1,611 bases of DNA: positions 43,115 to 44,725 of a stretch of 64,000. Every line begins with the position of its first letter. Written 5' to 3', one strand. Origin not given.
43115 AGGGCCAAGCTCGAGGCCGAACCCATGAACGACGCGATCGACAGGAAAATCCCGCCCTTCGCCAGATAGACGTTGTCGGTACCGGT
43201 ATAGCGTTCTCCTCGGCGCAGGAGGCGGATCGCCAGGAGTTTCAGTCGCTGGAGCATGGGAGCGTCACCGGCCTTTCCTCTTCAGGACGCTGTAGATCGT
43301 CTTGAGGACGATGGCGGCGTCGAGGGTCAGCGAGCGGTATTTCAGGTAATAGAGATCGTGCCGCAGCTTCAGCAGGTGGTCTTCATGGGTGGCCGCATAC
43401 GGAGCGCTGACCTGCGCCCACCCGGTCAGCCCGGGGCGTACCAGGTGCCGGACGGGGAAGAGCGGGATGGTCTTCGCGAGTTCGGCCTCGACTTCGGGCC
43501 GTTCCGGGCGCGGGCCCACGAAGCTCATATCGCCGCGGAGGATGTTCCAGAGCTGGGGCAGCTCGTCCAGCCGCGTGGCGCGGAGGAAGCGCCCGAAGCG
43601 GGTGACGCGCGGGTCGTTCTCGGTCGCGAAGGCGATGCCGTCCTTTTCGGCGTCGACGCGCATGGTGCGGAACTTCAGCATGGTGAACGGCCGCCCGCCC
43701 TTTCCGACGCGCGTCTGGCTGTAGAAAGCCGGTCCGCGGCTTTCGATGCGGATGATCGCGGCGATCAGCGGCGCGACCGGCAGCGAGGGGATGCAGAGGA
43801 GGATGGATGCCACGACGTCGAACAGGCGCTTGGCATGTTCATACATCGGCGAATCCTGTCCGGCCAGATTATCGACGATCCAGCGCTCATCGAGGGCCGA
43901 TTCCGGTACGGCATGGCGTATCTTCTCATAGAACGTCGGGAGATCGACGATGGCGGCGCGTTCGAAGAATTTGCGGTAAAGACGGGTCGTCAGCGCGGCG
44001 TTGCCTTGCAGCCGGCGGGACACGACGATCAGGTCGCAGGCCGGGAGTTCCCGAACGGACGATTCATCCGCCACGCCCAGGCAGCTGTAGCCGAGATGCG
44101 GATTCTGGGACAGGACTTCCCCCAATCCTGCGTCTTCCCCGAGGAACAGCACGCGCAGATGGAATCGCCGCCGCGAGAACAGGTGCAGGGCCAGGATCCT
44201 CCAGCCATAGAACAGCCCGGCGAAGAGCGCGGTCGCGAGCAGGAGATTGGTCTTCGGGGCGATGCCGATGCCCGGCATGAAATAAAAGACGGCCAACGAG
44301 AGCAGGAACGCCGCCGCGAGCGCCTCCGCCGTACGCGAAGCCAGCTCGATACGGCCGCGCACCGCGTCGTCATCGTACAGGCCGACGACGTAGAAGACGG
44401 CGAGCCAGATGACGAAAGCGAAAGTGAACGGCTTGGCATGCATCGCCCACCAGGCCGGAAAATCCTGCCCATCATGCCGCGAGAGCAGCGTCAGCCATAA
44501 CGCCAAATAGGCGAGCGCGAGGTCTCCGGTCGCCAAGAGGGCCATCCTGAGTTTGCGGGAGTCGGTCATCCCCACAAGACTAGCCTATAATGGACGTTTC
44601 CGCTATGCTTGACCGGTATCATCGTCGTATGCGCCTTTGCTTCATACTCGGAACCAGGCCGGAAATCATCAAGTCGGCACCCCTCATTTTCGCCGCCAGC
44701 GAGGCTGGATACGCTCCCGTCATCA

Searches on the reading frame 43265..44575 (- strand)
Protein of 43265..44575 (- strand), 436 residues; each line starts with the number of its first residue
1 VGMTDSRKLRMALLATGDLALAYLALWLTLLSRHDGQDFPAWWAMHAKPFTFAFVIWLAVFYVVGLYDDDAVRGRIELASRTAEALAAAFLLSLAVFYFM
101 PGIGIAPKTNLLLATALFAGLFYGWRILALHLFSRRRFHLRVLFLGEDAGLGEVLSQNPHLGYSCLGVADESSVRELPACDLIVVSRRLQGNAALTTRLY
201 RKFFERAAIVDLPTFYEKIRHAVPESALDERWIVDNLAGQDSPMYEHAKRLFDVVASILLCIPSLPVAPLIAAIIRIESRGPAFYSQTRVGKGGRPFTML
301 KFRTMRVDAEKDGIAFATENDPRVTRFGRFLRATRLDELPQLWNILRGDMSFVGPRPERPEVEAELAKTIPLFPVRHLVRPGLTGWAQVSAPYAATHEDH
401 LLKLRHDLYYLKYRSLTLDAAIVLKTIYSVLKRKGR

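Call 10: search_protein_families(library=pfam, proteins=[window:43265-44575:-], max_evalue=0.001)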
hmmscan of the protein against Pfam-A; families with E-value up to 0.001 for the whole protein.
window:43265-44575:- (436 aa): 2 families
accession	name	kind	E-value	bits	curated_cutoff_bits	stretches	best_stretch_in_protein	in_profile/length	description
PF02397.22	Bac_transf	-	1.6e-66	223.7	27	1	249-432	1-179/179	Bacterial sugar transferase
PF13727.12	CoA_binding_3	-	0.00024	21.6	25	1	64-187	3-128/175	CoA-binding domain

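Call 82: search_protein_families(library=ncbifam, proteins=[window:43265-44575:-], max_evalue=1e-10)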
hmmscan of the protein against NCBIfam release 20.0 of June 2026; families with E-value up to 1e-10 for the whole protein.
window:43265-44575:- (436 aa): 10 families
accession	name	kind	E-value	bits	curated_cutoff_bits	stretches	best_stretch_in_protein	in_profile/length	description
TIGR03025.1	EPS_sugtrans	subfamily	4.7e-101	339.2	295.55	1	17-435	2-443/445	exopolysaccharide biosynthesis polyprenyl glycosylphosphotransferase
TIGR03013.1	EpsB_2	subfamily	1.9e-92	310.7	393.35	1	207-435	213-441/443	TIGR03013 family XrtA/PEP-CTERM system glycosyltransferase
TIGR03023.1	WcaJ_sugtrans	equivalog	1.6e-80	271.6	410.75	1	245-434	259-450/453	undecaprenyl-phosphate glucose phosphotransferase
TIGR03022.1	WbaP_sugtrans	subfamily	3.2e-59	201.4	403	2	319-435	344-454/456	undecaprenyl-phosphate galactose phosphotransferase WbaP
NF052601.1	undeca_RfbP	equivalog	3.1e-46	157.6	330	1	243-432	39-237/244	undecaprenyl-phosphate galactose phosphotransferase family protein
NF007518.0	PRK10124.1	equivalog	6.1e-42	143.9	684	1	248-429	273-456/464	undecaprenyl-phosphate glucose phosphotransferase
NF041877.1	EPS_EpsZ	equivalog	9.1e-41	139.9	800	1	238-435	255-457/459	exopolysaccharide biosynthesis polyisoprenyl-phosphate hexose-1-phosphate transferase EpsZ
NF050817.1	PolSacchBiosHfsE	equivalog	1.7e-36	125.9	750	1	247-431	270-460/467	polysaccharide biosynthesis protein HfsE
NF011751.0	PRK15204.1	equivalog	4.4e-30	104.7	907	1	233-435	267-474/476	undecaprenyl-phosphate galactose phosphotransferase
NF045514.1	glycotran_HepC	equivalog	6.2e-24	84.5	140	1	238-357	106-211/220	heterocyst development glycosyltransferase HepC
